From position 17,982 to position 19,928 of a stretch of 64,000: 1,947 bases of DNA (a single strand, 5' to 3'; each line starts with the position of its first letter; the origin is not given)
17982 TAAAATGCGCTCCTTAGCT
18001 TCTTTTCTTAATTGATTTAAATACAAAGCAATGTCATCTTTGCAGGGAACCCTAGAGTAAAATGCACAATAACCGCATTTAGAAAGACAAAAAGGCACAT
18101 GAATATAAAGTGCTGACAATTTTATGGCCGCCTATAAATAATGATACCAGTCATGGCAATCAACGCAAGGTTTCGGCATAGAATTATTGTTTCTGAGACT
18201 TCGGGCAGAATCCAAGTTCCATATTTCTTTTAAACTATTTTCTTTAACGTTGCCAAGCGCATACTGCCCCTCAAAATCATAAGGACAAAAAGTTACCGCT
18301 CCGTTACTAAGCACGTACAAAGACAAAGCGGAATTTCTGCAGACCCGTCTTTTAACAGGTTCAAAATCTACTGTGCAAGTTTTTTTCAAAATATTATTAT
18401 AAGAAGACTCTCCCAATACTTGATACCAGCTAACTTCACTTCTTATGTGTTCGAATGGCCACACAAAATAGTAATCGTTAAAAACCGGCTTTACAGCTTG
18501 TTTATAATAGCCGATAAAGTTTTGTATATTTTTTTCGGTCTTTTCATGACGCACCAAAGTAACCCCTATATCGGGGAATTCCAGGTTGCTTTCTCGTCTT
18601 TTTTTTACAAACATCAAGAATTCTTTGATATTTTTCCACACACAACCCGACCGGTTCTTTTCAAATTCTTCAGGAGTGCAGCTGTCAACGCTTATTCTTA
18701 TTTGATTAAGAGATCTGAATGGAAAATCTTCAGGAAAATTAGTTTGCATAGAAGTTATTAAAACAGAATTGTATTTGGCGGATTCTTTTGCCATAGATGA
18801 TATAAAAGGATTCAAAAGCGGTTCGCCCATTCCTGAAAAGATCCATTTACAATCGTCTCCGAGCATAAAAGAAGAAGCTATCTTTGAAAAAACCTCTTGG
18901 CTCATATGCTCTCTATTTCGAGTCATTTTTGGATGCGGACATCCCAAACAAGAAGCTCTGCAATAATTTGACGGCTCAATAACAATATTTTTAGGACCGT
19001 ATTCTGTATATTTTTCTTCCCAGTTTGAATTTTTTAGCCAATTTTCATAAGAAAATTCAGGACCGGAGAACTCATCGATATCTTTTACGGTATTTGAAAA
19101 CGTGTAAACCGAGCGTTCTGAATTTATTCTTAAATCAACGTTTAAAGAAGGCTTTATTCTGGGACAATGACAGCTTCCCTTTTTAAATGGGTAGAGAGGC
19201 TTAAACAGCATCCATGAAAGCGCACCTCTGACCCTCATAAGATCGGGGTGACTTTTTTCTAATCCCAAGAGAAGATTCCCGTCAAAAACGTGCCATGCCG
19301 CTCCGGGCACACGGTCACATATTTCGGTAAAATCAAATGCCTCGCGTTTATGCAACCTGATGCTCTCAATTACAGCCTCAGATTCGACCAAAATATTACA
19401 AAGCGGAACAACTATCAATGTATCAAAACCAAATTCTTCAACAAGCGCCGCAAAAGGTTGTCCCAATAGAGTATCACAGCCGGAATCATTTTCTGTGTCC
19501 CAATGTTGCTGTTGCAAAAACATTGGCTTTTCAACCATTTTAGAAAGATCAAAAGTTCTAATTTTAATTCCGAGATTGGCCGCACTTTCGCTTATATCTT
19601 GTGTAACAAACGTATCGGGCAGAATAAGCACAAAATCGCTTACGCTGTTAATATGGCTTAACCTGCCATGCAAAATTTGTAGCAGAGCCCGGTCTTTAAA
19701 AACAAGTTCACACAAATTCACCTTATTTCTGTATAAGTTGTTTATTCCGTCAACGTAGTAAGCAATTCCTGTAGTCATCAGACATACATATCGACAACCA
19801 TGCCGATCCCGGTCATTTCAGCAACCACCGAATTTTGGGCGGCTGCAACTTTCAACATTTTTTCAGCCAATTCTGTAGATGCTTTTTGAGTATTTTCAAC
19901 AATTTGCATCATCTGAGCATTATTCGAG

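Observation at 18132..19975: Cys-free YjfB-like 65-aa peptide translationally coupled to a nucleotidyltransferase-like / radical SAM / SPASM fusion enzyme at the tail of the late flagellar operon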

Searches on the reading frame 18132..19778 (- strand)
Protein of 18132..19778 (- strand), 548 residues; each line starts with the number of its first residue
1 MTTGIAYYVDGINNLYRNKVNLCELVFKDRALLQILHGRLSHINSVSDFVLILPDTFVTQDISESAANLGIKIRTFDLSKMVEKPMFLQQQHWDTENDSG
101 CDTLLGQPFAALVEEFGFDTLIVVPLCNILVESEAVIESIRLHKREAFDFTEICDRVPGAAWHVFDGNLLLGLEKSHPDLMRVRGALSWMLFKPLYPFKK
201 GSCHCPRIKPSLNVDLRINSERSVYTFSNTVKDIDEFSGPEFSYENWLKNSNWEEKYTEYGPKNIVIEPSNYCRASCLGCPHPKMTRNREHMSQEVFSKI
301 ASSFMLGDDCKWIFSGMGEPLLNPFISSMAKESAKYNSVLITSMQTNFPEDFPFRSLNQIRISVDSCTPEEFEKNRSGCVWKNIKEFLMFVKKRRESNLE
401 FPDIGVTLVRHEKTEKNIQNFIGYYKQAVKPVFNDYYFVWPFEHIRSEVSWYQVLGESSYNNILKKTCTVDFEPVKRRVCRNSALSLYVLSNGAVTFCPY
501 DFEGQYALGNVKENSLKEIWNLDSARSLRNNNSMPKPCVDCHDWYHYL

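Call 3: search_protein_families(library=pfam, proteins=[window:18132-19778:-], max_evalue=1)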
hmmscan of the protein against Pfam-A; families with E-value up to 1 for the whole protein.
window:18132-19778:- (548 aa): 2 families
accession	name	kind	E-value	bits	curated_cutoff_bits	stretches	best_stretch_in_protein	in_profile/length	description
PF13186.11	SPASM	-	2.5e-13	50.6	21.5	1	480-542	1-67/67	Iron-sulfur cluster-binding domain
PF04055.27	Radical_SAM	-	8.4e-05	23.2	29.5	1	267-393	1-138/166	Radical SAM superfamily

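Call 4: search_protein_families(library=ncbifam, proteins=[window:18132-19778:-], max_evalue=1)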
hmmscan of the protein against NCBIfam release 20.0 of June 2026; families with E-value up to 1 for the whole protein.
window:18132-19778:- (548 aa): 17 families
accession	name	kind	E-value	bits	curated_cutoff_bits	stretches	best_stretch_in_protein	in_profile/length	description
TIGR04321.1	spiroSPASM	subfamily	4.8e-22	78.3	250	1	214-547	187-508/510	spiro-SPASM protein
TIGR04317.1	W_rSAM_matur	equivalog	2.8e-19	69.4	380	2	262-426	3-172/349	tungsten cofactor oxidoreductase radical SAM maturase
TIGR04311.1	rSAM_Geo_metal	subfamily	2.4e-10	40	400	1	262-422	2-171/423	radical SAM/SPASM family putative metalloenzyme maturase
NF033640.1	N_Twi_rSAM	subfamily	9.3e-06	25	170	1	479-543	4-71/398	twitch domain-containing radical SAM protein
TIGR04085.1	rSAM_more_4Fe4S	domain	4.3e-05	23.9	27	1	480-542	1-65/93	SPASM domain-containing protein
TIGR03942.1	sulfatase_rSAM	equivalog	0.00021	20.5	349.45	1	485-542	256-315/363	anaerobic sulfatase maturase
TIGR04304.1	GeoRSP_SPASM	equivalog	0.0011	18.2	300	1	480-542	205-265/293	GeoRSP system SPASM domain protein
TIGR04303.1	GeoRSP_rSAM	equivalog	0.0026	17.4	400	1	475-545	235-300/325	GeoRSP system radical SAM/SPASM protein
NF041718.1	rSAM_phane_AMC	equivalog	0.039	13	425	1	262-308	5-50/362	cyclophane-forming radical SAM peptide maturase AmcB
NF050035.1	rSAM_WgK_link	exception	0.042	12.8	650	1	464-541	252-334/367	radical SAM/SPASM peptide maturase WgkB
TIGR02666.1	moaA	equivalog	0.044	12.8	284.05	1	274-425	21-180/336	GTP 3',8-cyclase MoaA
TIGR04133.1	rSAM_w_lipo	hypoth_equivalog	0.045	12.7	425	1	486-545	267-325/350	TIGR04133 family radical SAM/SPASM protein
TIGR04054.1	rSAM_NirJ1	equivalog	0.054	12.1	650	0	499-530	306-340/387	putative heme d1 biosynthesis radical SAM protein NirJ1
TIGR04545.1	rSAM_ahbD_hemeb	equivalog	0.091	12.2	500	1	479-542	248-309/339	heme b synthase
NF041298.1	rSAM_mat_DynA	equivalog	0.12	11.3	450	1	504-546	275-315/356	dynobactin maturation radical SAM/SPASM protein DynA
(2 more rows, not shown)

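Call 8: find_homologous_proteins(query=window:18132-19778:-)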
Query window:18132-19778:- (548 aa): 20 proteins with E <= 0.001 among 3398 candidates.
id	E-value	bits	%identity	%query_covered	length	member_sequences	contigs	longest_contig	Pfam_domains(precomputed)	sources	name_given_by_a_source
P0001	0.0e+0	1284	99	100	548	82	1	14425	PF13186.12,PF04055.28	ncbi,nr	ncbi:MAG: hypothetical protein GX031_11485 [Candidatus Riflebacteria bacterium]|nr:hypothetical prot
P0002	0.0e+0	1111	84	100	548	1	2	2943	PF13186.12,PF04055.28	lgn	-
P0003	6.8e-201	686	53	100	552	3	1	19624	PF13186.12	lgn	-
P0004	5.6e-189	647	50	100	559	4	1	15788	PF13186.12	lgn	-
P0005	2.1e-175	602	47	100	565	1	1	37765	PF13186.12,PF04055.28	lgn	-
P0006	6.5e-166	571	45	100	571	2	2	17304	PF13186.12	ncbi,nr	ncbi:MAG TPA: SPASM domain-containing protein [Candidatus Rifleibacterium sp.]|nr:SPASM domain-conta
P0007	1.6e-164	566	46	94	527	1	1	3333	PF13186.12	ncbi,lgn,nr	ncbi:MAG: SPASM domain-containing protein [Candidatus Riflebacteria bacterium]|nr:SPASM domain-conta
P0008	6.2e-147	508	41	99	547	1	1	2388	PF13186.12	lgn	-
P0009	1.9e-146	507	43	99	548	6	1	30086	PF13186.12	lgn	-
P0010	6.7e-142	492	41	100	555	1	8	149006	PF13186.12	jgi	jgi:radical SAM protein with 4Fe4S-binding SPASM domain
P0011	2.7e-139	483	42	99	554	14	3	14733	PF13186.12,PF04055.28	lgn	-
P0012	4.0e-139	482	42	94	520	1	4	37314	PF13186.12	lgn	-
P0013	1.7e-134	467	41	90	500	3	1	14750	PF13186.12,PF04055.28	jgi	jgi:radical SAM protein with 4Fe4S-binding SPASM domain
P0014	4.3e-133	463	40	99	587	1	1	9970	PF04055.28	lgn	-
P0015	4.0e-132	459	40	98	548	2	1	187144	PF13186.12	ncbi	ncbi:MAG: hypothetical protein Kow0029_04210 [Candidatus Rifleibacteriota bacterium]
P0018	4.0e-115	403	37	90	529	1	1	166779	PF13186.12,PF04055.28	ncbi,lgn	ncbi:MAG: radical SAM/SPASM domain-containing protein [Candidatus Ozemobacteraceae bacterium]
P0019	1.8e-113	398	36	99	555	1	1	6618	PF13186.12,PF04055.28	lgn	-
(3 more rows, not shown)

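Call 11: find_related_loci(query=A1, collection=genome_contigs, flank=8000)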
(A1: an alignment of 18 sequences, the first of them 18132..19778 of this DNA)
Query A1 (548 aa) in genome_contigs; peptide patterns used: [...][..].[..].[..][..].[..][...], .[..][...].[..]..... (x = any residue, [..] = any of these).
56 stretches matched a pattern; 33 encode a relative of the query (tblastn E <= 1e-3); 32 distinct loci.
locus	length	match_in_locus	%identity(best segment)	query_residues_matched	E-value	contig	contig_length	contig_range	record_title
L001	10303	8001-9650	47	1-546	0e+0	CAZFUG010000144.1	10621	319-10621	MAG TPA_asm: uncultured bacterium isolate binchicken_co115_14 genome assembly, contig: NODE_9354_length_10621_cov_4.7103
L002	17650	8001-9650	47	1-546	6e-180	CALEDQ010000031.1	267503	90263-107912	MAG TPA_asm: uncultured bacterium isolate SRR3330203_bin.17_CONCOCT_v1.1_MAG genome assembly, contig: ERZ724088.25, whol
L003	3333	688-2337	46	1-546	0e+0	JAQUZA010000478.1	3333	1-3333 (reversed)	MAG: Candidatus Riflebacteria bacterium isolate STD2_25 NODE_141607_length_3333_cov_3.959451_Sandtown_D2, whole genome s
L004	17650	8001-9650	47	1-546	4e-176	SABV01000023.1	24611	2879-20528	MAG: Erysipelotrichia bacterium isolate INTA.CYC.134 contig-100_1578, whole genome shotgun sequence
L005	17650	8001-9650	44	1-546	5e-174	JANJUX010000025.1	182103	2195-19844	MAG: Candidatus Riflebacteria bacterium isolate RXS2_metabat.bin.35 RXS2_k141_172687, whole genome shotgun sequence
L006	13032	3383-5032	45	1-546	2e-171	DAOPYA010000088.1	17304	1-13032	MAG TPA_asm: Candidatus Rifleibacterium sp. isolate AMR_MDS_1326 NODE_3473_length_17304_cov_6.121978, whole genome shotg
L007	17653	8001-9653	45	1-546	6e-165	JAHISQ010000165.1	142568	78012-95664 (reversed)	MAG: Candidatus Riflebacteria bacterium isolate MM_PC_MetaG.mb.182 MM_PC_MetaG.mb.182_k141_1668718, whole genome shotgun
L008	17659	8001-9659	44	1-548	2e-162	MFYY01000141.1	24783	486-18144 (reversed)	MAG: Candidatus Riflebacteria bacterium GWC2_50_8 gwc2_scaffold_2947, whole genome shotgun sequence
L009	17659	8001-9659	46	1-548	3e-167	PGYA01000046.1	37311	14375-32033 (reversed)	MAG: Candidatus Riflebacteria bacterium HGW-Riflebacteria-2 bjp_ig2102_scaffold_769, whole genome shotgun sequence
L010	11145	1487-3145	44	1-548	4e-161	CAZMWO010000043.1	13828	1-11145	MAG TPA_asm: uncultured bacterium isolate SRP192927_co6_749 genome assembly, contig: NODE_10667_length_13828_cov_4.11210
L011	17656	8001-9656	43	1-548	4e-153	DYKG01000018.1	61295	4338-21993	MAG TPA_asm: Candidatus Methylomirabilis sp. isolate SulCav_AS07-7_4_47_145 SulCav_AS07_7_375_length_61295_cov_90_645901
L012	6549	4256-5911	42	1-548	2e-152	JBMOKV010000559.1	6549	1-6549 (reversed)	MAG: Candidatus Rifleibacteriota bacterium isolate Betzabe_MAG007 MAG007_559, whole genome shotgun sequence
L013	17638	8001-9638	44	4-548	2e-148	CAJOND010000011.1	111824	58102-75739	Candidatus Riflebacteria bacterium isolate Reindeer_2_mag_167 genome assembly, contig: scaffold_325, whole genome shotgu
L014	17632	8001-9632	42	3-545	1e-143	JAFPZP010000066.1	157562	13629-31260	MAG: Candidatus Riflebacteria bacterium isolate RGIG1619 Goat_Abomasum.Co__c1661008, whole genome shotgun sequence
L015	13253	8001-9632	43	3-545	2e-140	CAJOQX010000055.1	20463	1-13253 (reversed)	Candidatus Riflebacteria bacterium isolate Rumen_Coassembly_mag_344 genome assembly, contig: k87_2340859, whole genome s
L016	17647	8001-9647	41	1-546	9e-138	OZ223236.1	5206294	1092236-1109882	MAG: Candidatus Ozemobacteraceae bacterium isolate 4ee0fdf2-fbb4-4151-bfa0-813162405533 genome assembly, chromosome: 2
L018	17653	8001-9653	39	1-546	5e-141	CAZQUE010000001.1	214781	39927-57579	MAG TPA_asm: uncultured bacterium isolate SRP304446_co1_153 genome assembly, contig: NODE_9_length_214781_cov_14.563812,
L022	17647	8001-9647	37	4-546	2e-132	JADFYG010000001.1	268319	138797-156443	MAG: Candidatus Riflebacteria bacterium isolate nDJH6bin19 nDJH6_bin19_NODE_1_length_268319_cov_5.664569, whole genome s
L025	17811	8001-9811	41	1-548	1e-126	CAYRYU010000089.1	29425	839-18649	MAG TPA_asm: uncultured bacterium isolate binchicken_co66_92 genome assembly, contig: NODE_2636_length_29425_cov_21.8521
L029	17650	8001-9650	35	1-546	2e-115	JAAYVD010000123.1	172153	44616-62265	MAG: Candidatus Riflebacteria bacterium isolate AS27yjCOA_28 122737_AS27, whole genome shotgun sequence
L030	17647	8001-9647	33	1-546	5e-103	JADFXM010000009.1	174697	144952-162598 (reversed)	MAG: Candidatus Riflebacteria bacterium isolate nDJH14bin3 nDJH14_bin3_NODE_9_length_174697_cov_80.516922, whole genome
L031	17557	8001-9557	35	33-546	4e-101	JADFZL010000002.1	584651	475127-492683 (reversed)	MAG: Candidatus Riflebacteria bacterium isolate nHGRbin4 nHGR_bin4_NODE_2_length_584651_cov_21.415636, whole genome shot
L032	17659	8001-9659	44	1-548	5e-153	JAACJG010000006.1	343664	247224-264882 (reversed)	MAG: Candidatus Rifleibacterium amylolyticum isolate CH46 Scaffold05, whole genome shotgun sequence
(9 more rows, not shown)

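Call 12: find_related_loci(query=A1, collection=metagenome_contigs, flank=8000)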
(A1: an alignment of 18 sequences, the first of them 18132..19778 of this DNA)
Query A1 (548 aa) in metagenome_contigs; peptide patterns used: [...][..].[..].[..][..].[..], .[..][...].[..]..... (x = any residue, [..] = any of these).
83 stretches matched a pattern; 35 encode a relative of the query (tblastn E <= 1e-3); 34 distinct loci.
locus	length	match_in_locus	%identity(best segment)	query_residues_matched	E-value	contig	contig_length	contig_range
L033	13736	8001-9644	99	1-548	0e+0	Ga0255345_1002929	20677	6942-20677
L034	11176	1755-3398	99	1-548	0e+0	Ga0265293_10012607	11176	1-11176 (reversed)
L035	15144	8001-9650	47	1-546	5e-180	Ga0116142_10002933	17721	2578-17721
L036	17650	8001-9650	45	1-546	1e-176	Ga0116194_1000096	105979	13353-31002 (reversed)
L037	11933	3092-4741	45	1-546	9e-176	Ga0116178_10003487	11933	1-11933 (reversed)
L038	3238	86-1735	45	1-546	0e+0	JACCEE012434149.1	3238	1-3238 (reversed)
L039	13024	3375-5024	45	1-546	8e-172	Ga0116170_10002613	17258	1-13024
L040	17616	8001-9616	55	1-548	4e-171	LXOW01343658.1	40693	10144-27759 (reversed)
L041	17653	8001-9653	45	1-546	3e-165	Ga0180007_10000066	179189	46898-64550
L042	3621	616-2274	43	1-548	3e-172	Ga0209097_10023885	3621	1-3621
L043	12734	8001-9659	44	1-548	8e-163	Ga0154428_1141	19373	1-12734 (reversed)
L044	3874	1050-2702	44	1-548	2e-168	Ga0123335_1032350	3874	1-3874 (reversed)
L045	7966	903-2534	41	3-545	1e-141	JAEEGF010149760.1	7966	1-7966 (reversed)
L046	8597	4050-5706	44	1-548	2e-144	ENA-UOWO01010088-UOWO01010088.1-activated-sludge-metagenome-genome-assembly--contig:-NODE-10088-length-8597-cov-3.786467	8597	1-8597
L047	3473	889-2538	38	1-546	7e-142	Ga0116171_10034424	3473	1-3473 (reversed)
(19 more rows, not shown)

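Call 21: predict_structure(alignment_id=A1)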
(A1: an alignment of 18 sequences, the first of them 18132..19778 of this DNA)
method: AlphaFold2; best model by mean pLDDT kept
length: 548 residues; sequences in the alignment: 18
mean_pLDDT: 87.7   pTM: 0.88
mean pLDDT of the five models: 87.7, 87.5, 87.5, 87.0, 85.2
residues with pLDDT >= 90: 313; 70-90: 191; 50-70: 35; < 50: 9
segments of 3 or more residues with pLDDT < 50: 475-477, 544-548
pLDDT, mean of each block of 10 residues (from residue 1): 94 83 81 95 95 93 94 95 89 86 94 97 96 93 94 86 96 95 92 78 76 86 92 92 91 92 94 89 93 97 80 94 97 92 94 94 86 87 94 85 90 87 86 72 81 83 78 56 87 90 90 94 86 58 47
secondary structure, 60 per line:
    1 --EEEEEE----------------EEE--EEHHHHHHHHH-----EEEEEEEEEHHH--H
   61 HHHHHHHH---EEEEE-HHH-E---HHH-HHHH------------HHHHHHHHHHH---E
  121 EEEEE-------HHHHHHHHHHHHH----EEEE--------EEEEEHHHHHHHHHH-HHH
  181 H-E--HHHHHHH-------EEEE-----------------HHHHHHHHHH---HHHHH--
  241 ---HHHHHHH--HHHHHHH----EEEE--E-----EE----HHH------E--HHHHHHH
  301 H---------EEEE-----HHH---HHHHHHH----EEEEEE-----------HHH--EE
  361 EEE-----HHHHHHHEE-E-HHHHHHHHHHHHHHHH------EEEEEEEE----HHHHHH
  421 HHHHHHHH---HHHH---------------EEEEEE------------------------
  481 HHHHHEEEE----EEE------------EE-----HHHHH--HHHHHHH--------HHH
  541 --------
elements in order: E3-8 E25-27 H32-40 E46-54 H60-68 E72-76 H90-93 H106-116 E120-125 H133-145 E150-153 E162-166 H167-176 H178-181 H186-192 E200-203 H221-230 H234-238 H244-250 H253-259 E264-267 H294-301 E311-314 H326-332 E337-342 E359-363 H369-375 H381-396 E403-410 H415-428 H432-435 E451-456 H481-485 E486-489 E494-496 H516-520 H523-529

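Call 25: fold_search(model_id=the predicted structure, library=pdb)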
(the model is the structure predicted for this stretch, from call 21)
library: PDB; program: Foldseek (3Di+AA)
matches with E <= 10: 1076; with E <= 0.001: 143
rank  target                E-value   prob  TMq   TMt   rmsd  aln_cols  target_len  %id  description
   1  5v1t_A                6.2e-10  1.00  0.37  0.45  10.8       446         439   12  Crystal structure of Streptococcus suis SuiB bound to precursor peptide SuiA (released 2017-08-30)
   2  4m7t                  1.0e-09  1.00  0.33  0.70   6.2       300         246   14  Crystal structure of BtrN in complex with AdoMet and 2-DOIA (released 2013-10-02)
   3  8hzv_B                6.0e-09  1.00  0.35  0.40  10.4       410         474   13  The crystal structure of a Radical SAM Enzyme DesII (released 2024-07-10)
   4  5v1s_A                7.1e-09  1.00  0.35  0.43  11.9       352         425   13  Crystal structure of Streptococcus suis SuiB bound to S-adenosylmethionine (released 2017-08-30)
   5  6oew_A                9.5e-09  1.00  0.34  0.74   3.8       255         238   17  Structure of a Cytidylyltransferase from Leptospira borgpetersenii serovar Hardjo-bovis (strain JB197) (released 2019-04-17)
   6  8hzy_A                1.0e-08  1.00  0.36  0.42  10.3       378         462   14  The crystal structure of a Radical SAM Enzyme DesII (released 2024-07-10)
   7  5v1q_B                1.2e-08  1.00  0.35  0.42  12.1       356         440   13  Crystal structure of Streptococcus suis SuiB (released 2017-08-30)
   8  6oew_B                1.3e-08  1.00  0.35  0.76   4.0       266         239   16  Structure of a Cytidylyltransferase from Leptospira borgpetersenii serovar Hardjo-bovis (strain JB197) (released 2019-04-17)
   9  5v1q_A                1.8e-08  1.00  0.39  0.49   7.6       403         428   13  Crystal structure of Streptococcus suis SuiB (released 2017-08-30)
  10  5v1s_B                3.7e-08  1.00  0.33  0.41  11.0       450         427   12  Crystal structure of Streptococcus suis SuiB bound to S-adenosylmethionine (released 2017-08-30)
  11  6efn                  1.6e-07  1.00  0.35  0.49   6.7       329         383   15  Structure of a RiPP maturase, SkfB (released 2018-10-24)
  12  4k36_A                1.9e-07  1.00  0.35  0.48   6.7       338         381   15  His6 tagged anSMEcpe with bound AdoMet (released 2013-05-08)
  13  4m7s                  4.0e-07  1.00  0.27  0.63   7.3       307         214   15  Crystal structure of SeMet BtrN in an OPEN conformation (released 2013-10-02)
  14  6c8v                  9.0e-07  1.00  0.32  0.52  10.4       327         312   16  X-ray structure of PqqE from Methylobacterium extorquens (released 2018-02-14)
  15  4k39_A                9.5e-07  1.00  0.35  0.51   6.3       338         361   15  Native anSMEcpe with bound AdoMet and Cp18Cys peptide (released 2013-05-08)
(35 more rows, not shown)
